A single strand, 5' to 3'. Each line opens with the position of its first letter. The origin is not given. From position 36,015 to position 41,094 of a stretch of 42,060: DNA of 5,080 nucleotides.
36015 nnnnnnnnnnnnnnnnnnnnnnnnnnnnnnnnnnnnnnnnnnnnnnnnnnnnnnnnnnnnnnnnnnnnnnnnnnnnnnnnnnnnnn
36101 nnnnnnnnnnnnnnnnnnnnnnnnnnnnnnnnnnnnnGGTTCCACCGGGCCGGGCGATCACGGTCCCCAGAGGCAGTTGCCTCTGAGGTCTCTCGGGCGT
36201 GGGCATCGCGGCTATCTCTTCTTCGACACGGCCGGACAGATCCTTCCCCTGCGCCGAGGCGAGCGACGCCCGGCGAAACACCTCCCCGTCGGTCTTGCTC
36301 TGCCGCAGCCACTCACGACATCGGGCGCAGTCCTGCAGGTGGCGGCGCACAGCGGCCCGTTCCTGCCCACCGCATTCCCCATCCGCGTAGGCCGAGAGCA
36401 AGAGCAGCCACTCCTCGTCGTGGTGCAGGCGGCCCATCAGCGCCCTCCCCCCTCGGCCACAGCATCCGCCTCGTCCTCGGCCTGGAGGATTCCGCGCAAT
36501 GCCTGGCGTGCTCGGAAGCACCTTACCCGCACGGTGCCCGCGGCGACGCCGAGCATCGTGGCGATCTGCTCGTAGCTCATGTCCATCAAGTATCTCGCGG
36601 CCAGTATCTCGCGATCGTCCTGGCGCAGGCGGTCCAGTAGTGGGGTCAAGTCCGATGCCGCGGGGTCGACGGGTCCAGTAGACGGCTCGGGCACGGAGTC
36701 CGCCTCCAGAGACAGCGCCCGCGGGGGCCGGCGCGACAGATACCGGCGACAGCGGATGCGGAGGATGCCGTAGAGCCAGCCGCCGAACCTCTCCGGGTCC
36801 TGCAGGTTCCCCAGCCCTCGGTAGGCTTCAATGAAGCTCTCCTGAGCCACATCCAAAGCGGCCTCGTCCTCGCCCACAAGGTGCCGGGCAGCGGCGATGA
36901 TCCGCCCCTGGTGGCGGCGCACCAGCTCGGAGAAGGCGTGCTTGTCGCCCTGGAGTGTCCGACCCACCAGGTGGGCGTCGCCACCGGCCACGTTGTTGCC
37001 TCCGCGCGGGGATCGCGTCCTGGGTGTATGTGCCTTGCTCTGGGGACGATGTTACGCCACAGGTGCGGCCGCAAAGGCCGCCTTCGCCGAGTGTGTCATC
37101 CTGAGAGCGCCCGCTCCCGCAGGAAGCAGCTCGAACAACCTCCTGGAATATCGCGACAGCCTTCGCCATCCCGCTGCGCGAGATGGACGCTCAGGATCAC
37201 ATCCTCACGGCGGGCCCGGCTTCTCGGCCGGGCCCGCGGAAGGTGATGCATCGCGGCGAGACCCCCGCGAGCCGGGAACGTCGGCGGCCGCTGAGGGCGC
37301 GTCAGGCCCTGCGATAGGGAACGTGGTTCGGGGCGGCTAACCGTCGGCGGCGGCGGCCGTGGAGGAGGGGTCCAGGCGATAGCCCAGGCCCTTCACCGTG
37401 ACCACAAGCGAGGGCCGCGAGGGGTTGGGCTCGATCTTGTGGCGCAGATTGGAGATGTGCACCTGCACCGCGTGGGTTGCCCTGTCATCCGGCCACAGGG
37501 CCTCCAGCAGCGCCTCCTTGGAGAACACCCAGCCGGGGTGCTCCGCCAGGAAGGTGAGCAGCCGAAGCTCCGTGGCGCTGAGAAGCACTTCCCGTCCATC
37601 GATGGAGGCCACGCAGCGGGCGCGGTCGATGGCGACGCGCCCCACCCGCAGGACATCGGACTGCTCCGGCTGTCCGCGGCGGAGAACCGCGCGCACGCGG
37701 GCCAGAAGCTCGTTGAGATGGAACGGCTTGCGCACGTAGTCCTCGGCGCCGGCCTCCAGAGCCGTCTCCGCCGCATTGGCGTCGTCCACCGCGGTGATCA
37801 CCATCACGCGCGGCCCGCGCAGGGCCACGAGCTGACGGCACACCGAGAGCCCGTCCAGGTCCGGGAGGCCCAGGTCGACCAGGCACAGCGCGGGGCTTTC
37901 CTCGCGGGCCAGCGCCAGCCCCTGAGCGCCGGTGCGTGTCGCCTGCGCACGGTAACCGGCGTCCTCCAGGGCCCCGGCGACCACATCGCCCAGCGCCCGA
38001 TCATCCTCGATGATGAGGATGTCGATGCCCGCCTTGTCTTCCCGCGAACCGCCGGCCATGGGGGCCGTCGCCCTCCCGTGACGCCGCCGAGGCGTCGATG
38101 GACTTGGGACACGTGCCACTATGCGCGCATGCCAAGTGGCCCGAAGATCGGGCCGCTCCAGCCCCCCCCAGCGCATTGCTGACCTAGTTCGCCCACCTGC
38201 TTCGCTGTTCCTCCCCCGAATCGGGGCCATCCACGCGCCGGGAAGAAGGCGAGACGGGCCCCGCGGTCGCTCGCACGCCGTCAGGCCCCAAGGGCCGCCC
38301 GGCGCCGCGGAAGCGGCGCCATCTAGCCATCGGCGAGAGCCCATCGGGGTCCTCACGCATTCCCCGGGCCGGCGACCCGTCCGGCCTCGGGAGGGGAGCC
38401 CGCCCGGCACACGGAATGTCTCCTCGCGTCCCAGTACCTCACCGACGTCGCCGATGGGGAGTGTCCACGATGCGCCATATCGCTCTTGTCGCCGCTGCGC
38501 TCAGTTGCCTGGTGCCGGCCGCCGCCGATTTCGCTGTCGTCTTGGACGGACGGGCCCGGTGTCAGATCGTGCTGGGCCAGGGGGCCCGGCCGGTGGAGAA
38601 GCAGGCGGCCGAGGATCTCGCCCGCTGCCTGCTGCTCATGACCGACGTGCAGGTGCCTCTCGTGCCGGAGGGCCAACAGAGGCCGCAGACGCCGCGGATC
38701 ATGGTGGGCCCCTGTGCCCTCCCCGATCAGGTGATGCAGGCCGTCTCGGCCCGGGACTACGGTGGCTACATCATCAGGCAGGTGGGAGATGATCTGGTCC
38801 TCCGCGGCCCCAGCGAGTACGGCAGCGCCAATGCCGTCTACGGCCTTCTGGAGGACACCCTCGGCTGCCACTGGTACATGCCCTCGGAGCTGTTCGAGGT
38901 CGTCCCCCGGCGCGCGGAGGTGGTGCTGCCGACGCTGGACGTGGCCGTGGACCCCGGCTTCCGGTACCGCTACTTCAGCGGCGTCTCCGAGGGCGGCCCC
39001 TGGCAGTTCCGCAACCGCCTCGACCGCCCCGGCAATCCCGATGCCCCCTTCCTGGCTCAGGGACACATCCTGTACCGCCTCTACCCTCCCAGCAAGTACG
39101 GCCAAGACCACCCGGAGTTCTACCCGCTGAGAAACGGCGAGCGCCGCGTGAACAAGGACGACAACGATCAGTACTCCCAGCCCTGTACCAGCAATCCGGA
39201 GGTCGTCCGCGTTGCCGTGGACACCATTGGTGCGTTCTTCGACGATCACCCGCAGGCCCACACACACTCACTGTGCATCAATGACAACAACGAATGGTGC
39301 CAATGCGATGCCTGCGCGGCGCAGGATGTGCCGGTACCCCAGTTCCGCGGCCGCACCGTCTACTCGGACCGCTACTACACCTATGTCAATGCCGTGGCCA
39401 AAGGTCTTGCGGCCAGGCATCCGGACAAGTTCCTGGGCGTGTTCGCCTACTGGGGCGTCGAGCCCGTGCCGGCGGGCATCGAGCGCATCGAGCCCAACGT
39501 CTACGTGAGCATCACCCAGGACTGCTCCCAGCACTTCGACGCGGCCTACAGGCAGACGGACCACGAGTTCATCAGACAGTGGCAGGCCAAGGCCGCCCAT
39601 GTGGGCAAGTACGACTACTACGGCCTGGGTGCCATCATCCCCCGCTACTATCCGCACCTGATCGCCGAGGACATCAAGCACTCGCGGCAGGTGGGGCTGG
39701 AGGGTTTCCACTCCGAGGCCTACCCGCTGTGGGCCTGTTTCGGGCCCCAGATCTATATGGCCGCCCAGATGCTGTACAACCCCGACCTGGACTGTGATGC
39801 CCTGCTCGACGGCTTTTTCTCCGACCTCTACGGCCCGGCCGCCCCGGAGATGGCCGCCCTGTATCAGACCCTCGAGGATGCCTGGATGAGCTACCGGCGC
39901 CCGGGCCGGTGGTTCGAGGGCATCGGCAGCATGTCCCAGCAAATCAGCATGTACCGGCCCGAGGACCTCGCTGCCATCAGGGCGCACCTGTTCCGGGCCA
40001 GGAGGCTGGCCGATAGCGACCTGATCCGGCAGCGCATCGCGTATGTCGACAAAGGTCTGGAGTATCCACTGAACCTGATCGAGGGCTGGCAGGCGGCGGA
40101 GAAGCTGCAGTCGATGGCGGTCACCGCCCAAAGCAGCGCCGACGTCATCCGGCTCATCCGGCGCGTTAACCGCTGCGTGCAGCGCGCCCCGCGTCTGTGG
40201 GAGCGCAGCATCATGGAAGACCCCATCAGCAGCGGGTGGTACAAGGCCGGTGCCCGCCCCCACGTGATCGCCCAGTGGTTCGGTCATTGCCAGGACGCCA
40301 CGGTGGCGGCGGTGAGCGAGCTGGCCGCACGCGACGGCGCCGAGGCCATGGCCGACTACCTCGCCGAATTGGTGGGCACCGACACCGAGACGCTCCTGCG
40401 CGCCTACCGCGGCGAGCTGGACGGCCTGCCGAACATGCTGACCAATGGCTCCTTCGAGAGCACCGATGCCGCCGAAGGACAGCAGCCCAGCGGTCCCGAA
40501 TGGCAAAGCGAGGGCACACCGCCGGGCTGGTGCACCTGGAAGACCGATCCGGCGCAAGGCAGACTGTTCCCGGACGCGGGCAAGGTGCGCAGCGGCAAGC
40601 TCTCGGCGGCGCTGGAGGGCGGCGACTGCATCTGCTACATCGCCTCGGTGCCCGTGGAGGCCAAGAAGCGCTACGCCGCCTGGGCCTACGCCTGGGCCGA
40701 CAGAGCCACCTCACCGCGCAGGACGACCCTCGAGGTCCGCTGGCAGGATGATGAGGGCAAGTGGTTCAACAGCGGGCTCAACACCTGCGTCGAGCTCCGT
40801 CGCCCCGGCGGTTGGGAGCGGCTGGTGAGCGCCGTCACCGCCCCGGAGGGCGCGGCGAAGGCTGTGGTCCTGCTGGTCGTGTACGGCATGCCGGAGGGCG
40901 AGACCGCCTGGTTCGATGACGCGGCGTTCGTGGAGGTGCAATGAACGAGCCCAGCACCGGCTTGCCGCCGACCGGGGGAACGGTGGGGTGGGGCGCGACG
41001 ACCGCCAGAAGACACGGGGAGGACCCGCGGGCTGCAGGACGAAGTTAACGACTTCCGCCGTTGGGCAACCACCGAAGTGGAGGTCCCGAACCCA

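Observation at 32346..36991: ECF sigma / anti-sigma pair whose sensor domain is a prepilin-like H-X9-DG domain, followed by four tandem paralogues of that domain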

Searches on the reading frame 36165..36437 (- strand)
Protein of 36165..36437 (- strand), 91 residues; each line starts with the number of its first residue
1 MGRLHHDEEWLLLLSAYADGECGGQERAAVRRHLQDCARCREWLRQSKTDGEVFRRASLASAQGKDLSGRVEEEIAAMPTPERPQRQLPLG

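Call 35: find_related_loci(query=A4, collection=genome_contigs, flank=10000)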
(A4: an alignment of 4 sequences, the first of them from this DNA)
Query A4 (91 aa) in genome_contigs; peptide patterns used: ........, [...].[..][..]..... (x = any residue, [..] = any of these).
107 stretches matched a pattern; 65 encode a relative of the query (tblastn E <= 1e-3); 65 distinct loci.
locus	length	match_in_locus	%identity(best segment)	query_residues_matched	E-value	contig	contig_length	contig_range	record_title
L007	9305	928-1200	82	1-91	1e-46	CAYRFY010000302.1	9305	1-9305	MAG TPA_asm: uncultured Armatimonadia bacterium isolate binchicken_co39_10 genome assembly, contig: NODE_17187_length_93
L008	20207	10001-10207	48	8-76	4e-17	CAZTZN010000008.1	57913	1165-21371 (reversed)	MAG TPA_asm: uncultured Armatimonadia bacterium isolate SRP338002_co1_89 genome assembly, contig: NODE_501_length_57913_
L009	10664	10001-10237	49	8-86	7e-17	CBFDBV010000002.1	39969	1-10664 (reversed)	MAG TPA_asm: uncultured bacterium isolate SRR26215678_binner123_Refined_74 genome assembly, contig: ERZ25073496.626, who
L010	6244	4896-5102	49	8-76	7e-16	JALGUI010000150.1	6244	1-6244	MAG: Candidatus Zipacnadia bacterium isolate Meg22_1214_Bin_164 Meg22_1214_Bin_164_scaffold_51550, whole genome shotgun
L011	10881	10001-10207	46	8-76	2e-14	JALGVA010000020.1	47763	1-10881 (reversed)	MAG: Candidatus Zipacnadia bacterium isolate Meg22_1618_Bin_20 Meg22_1618_Bin_20_scaffold_675, whole genome shotgun sequ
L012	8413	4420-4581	52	1-54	2e-14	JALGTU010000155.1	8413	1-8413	MAG: Candidatus Zipacnadia bacterium isolate Meg22_1012_Bin_286 Meg22_1012_Bin_286_scaffold_53589, whole genome shotgun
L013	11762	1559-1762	49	8-73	1e-12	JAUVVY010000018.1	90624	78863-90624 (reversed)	MAG: bacterium isolate CSMAG_1176 CSMAG_1176_k127_1483043_length_90624_cov_35.8092, whole genome shotgun sequence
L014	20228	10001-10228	43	8-88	4e-11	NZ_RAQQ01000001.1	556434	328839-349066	Micromonospora globbae strain WPS1-2 contig0001, whole genome shotgun sequence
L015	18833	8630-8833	43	8-81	9e-10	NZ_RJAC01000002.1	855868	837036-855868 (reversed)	Actinoplanes solisilvae strain LAM7112 C_Contig2, whole genome shotgun sequence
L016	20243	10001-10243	38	8-91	2e-9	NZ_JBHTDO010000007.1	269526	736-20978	Actinoplanes sp. GCM10030250 strain CPCC 206377 spades_K_21_77_7, whole genome shotgun sequence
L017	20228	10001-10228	40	8-89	2e-9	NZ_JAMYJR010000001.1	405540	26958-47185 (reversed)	Paractinoplanes aksuensis strain TRM88003 contig1, whole genome shotgun sequence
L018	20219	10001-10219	43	8-87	2e-9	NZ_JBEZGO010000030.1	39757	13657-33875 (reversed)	Actinoplanes sp. NPDC048796 NPDC048796_81_B11.ctg-0030, whole genome shotgun sequence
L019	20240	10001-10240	39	8-85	5e-9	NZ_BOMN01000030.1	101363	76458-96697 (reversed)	Winogradskya humida strain NBRC 14915 sequence030, whole genome shotgun sequence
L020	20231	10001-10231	38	8-83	8e-9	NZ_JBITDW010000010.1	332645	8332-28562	Actinoplanes sp. NPDC051513 NPDC051513_372_C6.ctg-0010, whole genome shotgun sequence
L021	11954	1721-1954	40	8-89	7e-9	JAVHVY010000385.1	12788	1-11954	MAG: Actinoplanes sp. isolate BP_228 scaffold_3843358, whole genome shotgun sequence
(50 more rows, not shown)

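Call 59: search_protein_families(library=pfam, proteins=[L008:8077-9270:+, L008:11643-15458:+, L008:6862-8049:+, L013:3068-4102:-, L013:4311-5258:-, L010:2988-4187:+, L010:2112-2957:+, L012:1347-3815:-, L012:5856-6446:-, L009:7563-9077:+], max_evalue=0.001)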
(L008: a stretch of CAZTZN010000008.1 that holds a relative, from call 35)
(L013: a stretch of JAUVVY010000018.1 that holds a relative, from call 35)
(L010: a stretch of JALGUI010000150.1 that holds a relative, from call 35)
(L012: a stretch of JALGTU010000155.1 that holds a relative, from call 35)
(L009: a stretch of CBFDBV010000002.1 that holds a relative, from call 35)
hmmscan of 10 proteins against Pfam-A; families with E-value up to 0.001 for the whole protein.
L008:8077-9270:+ (397 aa): 6 families
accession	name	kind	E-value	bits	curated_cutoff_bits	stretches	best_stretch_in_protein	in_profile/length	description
PF13620.12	CarboxypepD_reg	-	4e-15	56.4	32.3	1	48-125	3-81/82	Carboxypeptidase regulatory-like domain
PF13715.12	CarbopepD_reg_2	-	3.2e-10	40.3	32.2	1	48-128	2-79/88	CarboxypepD_reg-like domain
PF17802.7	SpaA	-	4.2e-06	27.3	23.1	1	53-127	9-89/91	Prealbumin-like fold domain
PF09430.16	EMC7_beta-sandw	-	1.9e-05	25.3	26.6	1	61-126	9-73/122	ER membrane protein complex subunit 7, beta-sandwich domain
PF17210.9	SdrD_B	-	3.1e-05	24.6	29.7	1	52-129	17-91/112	SdrD B-like domain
PF14686.12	fn3_3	-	0.00077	19.6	24.4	0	79-120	30-73/75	Polysaccharide lyase family 4, domain II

L008:11643-15458:+ (1271 aa): 3 families
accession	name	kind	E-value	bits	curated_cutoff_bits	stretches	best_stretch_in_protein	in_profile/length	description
PF13385.13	Laminin_G_3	-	1.2e-14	55.2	27.6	1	85-231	20-150/151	Concanavalin A-like lectin/glucanases superfamily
PF00754.31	F5_F8_type_C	-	2.3e-06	28.2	28.2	1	281-377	11-114/127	F5/8 type C domain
PF22633.2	F5_F8_type_C_2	-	0.00013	22.9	27.8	1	286-373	1-91/91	NedA-like, galactose-binding domain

L008:6862-8049:+ (395 aa): 0 families

L013:3068-4102:- (344 aa): 1 family
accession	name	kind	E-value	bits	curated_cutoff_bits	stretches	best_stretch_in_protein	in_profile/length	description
PF01208.23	URO-D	-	1.2e-48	166.4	23.9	1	7-335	6-345/346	Uroporphyrinogen decarboxylase (URO-D)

L013:4311-5258:- (315 aa): 8 families
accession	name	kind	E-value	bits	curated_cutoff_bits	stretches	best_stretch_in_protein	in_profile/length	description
PF07478.18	Dala_Dala_lig_C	-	6.4e-51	173.2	24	1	111-309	2-203/204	D-ala D-ala ligase C-terminus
PF01820.27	Dala_Dala_lig_N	-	1.1e-21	78.1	34.6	2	60-93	88-121/121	D-ala D-ala ligase N-terminus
PF02222.28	ATP-grasp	-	1e-08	35.5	27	1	111-278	3-159/179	ATP-grasp domain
PF02655.19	ATP-grasp_3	-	5.3e-06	27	23.2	1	103-279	3-154/160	ATP-grasp domain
PF01071.24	GARS_A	-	1.7e-05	25.2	27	1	104-236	3-137/194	Phosphoribosylglycinamide synthetase, ATP-grasp (A) domain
PF14397.11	ATPgrasp_ST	-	3.3e-05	23.7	31.4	0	101-166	19-85/278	Sugar-transfer associated ATP-grasp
PF13535.11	ATP-grasp_4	-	0.00019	21.5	27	0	141-281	2-151/160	ATP-grasp domain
PF08443.16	RimK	-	0.0007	19.7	21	0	102-176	2-75/188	RimK-like ATP-grasp domain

L010:2988-4187:+ (399 aa): 2 families
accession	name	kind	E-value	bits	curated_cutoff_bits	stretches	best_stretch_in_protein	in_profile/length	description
PF13620.12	CarboxypepD_reg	-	1.4e-14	54.6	32.3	1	49-124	2-81/82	Carboxypeptidase regulatory-like domain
PF13715.12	CarbopepD_reg_2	-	2.6e-09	37.4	32.2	1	49-122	1-74/88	CarboxypepD_reg-like domain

L010:2112-2957:+ (281 aa): 0 families

L012:1347-3815:- (822 aa): 7 families
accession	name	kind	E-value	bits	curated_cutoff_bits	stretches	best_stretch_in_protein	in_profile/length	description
PF13646.12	HEAT_2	-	2.2e-32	111.6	27.7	3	538-610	2-75/88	HEAT repeats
PF07690.21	MFS_1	-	6.5e-23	81.6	33.4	2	298-491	2-186/347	Major Facilitator Superfamily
PF03130.22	HEAT_PBS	-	9.1e-13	47.7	20.9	0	585-606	4-25/27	PBS lyase HEAT-like repeat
PF12832.13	MFS_1_like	-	2.1e-09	37.4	25.2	1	222-447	135-365/373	MFS_1 like family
PF13513.12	HEAT_EZ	-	5.7e-06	27.2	27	0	521-562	4-55/55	HEAT-like repeat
PF02985.28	HEAT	-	2.5e-05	24.5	23.5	0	540-562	5-27/31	HEAT repeat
PF01306.25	LacY_symp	-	0.00015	21.2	24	1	289-405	4-116/413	LacY proton/sugar symporter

L012:5856-6446:- (196 aa): 2 families
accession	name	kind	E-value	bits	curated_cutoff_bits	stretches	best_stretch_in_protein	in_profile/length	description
PF03358.20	FMN_red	-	2.5e-24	86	24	1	11-149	1-126/152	NADPH-dependent FMN reductase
PF02525.22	Flavodoxin_2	-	1.1e-12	48.5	27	1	11-167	1-173/198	Flavodoxin-like fold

L009:7563-9077:+ (504 aa): 2 families
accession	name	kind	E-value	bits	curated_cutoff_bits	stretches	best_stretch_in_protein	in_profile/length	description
PF03425.19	CBM_11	-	8.6e-10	39.4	27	1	177-301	14-146/182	Carbohydrate binding domain (family 11)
PF09092.17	Lyase_N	-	1.1e-05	25.8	26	0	397-469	67-134/166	Lyase, N terminal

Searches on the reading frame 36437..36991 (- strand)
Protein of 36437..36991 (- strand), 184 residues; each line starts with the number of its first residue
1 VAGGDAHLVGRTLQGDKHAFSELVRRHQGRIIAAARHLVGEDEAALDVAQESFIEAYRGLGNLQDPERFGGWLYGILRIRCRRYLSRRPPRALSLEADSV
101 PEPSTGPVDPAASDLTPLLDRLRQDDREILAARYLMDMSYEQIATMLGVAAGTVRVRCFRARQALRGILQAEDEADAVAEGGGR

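Call 3: search_protein_families(library=pfam, proteins=[window:36437-36991:-], max_evalue=1)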
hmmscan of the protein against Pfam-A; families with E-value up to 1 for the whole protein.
window:36437-36991:- (184 aa): 9 families
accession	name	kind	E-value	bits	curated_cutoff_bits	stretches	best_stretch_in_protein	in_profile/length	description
PF08281.18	Sigma70_r4_2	-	1.3e-13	50.8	25.7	1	118-165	7-54/54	Sigma-70, region 4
PF04542.20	Sigma70_r2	-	3.9e-13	49.4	24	1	23-88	1-68/71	Sigma-70 region 2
PF04545.22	Sigma70_r4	-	9e-12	44.8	24.1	1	118-166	1-49/50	Sigma-70, region 4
PF13936.12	HTH_38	-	0.00058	20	27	1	121-154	4-37/44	Helix-turn-helix domain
PF06530.18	Phage_antitermQ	-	0.0074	16.7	26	1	119-172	60-113/118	Phage antitermination protein Q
PF13384.12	HTH_23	-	0.017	15.3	24.6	1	128-160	7-42/50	Homeodomain-like domain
PF13404.12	HTH_AsnC-type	-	0.027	14.7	27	1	137-157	17-37/42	AsnC-type helix-turn-helix domain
PF07638.17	Sigma70_ECF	-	0.034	14.5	21.1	1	105-164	120-178/185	ECF sigma factor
PF11275.13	DUF3077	-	0.099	13.3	21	1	123-139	51-67/77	Protein of unknown function (DUF3077)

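Call 4: search_protein_families(library=ncbifam, proteins=[window:36437-36991:-], max_evalue=1)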
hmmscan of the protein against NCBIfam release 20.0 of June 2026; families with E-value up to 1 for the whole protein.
window:36437-36991:- (184 aa): 90 families (the best 25 are shown)
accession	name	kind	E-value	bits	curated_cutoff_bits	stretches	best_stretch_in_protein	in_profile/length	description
TIGR02983.1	SigE-fam_strep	subfamily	3.1e-25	88.9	141.55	1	15-169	3-158/162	SigE family RNA polymerase sigma factor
NF008888.0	PRK11922.1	equivalog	1.3e-24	87.1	204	2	5-87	17-99/231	RNA polymerase sigma factor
NF007225.0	PRK09643.1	equivalog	1.5e-24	86.9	190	1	5-175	14-188/204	RNA polymerase sigma factor SigM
TIGR02939.1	RpoE_Sigma70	equivalog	3.7e-23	82.5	236.15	2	5-86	7-88/190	RNA polymerase sigma factor RpoE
TIGR02937.1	sigma70-ECF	superfamily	7.4e-23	81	42.9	1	18-167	1-163/165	sigma-70 family RNA polymerase sigma factor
NF009171.0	PRK12518.1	equivalog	1.1e-22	80.8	208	1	5-172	14-187/191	RNA polymerase sigma factor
NF007223.0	PRK09641.1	equivalog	9.2e-20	71.3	209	2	8-85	8-85/187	RNA polymerase sigma factor SigW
NF007229.0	PRK09647.1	equivalog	1e-19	70.7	265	1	18-177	44-210/220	RNA polymerase sigma factor SigE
TIGR02954.1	Sig70_famx3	hypoth_equivalog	1.5e-19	70.4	188.5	1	6-170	4-168/170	RNA polymerase sigma-70 factor, TIGR02954 family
NF004113.0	PRK05602.1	equivalog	1.1e-18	67.7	208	1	5-175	32-207/211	RNA polymerase sigma factor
TIGR02989.1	Sig-70_gvs1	subfamily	2e-18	66.8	124.55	1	19-166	2-155/158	RNA polymerase sigma-70 factor, Rhodopirellula/Verrucomicrobium family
NF009166.1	PRK12513.1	equivalog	7e-18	65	206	1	4-173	8-190/193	RNA polymerase sigma factor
NF009170.0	PRK12517.1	subfamily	1.2e-17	63.9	197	1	13-175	18-182/188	RNA polymerase sigma factor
NF009168.0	PRK12515.1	subfamily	1.4e-17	63.8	236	1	3-172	7-182/189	RNA polymerase sigma factor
NF009195.0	PRK12543.1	subfamily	3.8e-17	62.4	197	1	6-174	8-183/192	RNA polymerase sigma factor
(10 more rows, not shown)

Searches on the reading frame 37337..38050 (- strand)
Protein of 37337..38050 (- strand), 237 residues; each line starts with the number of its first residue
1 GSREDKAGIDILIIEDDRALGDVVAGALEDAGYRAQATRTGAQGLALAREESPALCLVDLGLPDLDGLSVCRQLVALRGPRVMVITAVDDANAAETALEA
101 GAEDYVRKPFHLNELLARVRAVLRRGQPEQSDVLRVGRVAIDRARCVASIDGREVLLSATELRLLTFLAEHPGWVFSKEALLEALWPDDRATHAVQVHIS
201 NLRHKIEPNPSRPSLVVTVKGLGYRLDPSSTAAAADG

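Call 18: search_protein_families(library=pfam, proteins=[window:37337-38050:-], max_evalue=0.001)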
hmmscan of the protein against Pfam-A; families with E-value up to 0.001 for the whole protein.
window:37337-38050:- (237 aa): 2 families
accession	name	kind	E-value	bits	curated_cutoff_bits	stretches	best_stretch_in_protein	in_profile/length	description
PF00072.30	Response_reg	-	6.4e-25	87.9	30.2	1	11-120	1-111/111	Response regulator receiver domain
PF00486.34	Trans_reg_C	-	1.6e-23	83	26.2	1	152-226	1-77/77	Transcriptional regulatory protein, C terminal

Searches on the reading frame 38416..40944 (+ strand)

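Call 18: search_protein_families(library=pfam, proteins=[window:38416-40944:+], max_evalue=0.001)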
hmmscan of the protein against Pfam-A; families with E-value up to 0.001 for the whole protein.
window:38416-40944:+ (842 aa): 1 family
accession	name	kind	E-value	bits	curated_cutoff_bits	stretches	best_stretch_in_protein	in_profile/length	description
PF16126.11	DUF4838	-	7.5e-51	173.6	26.6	1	156-480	2-321/325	Domain of unknown function (DUF4838)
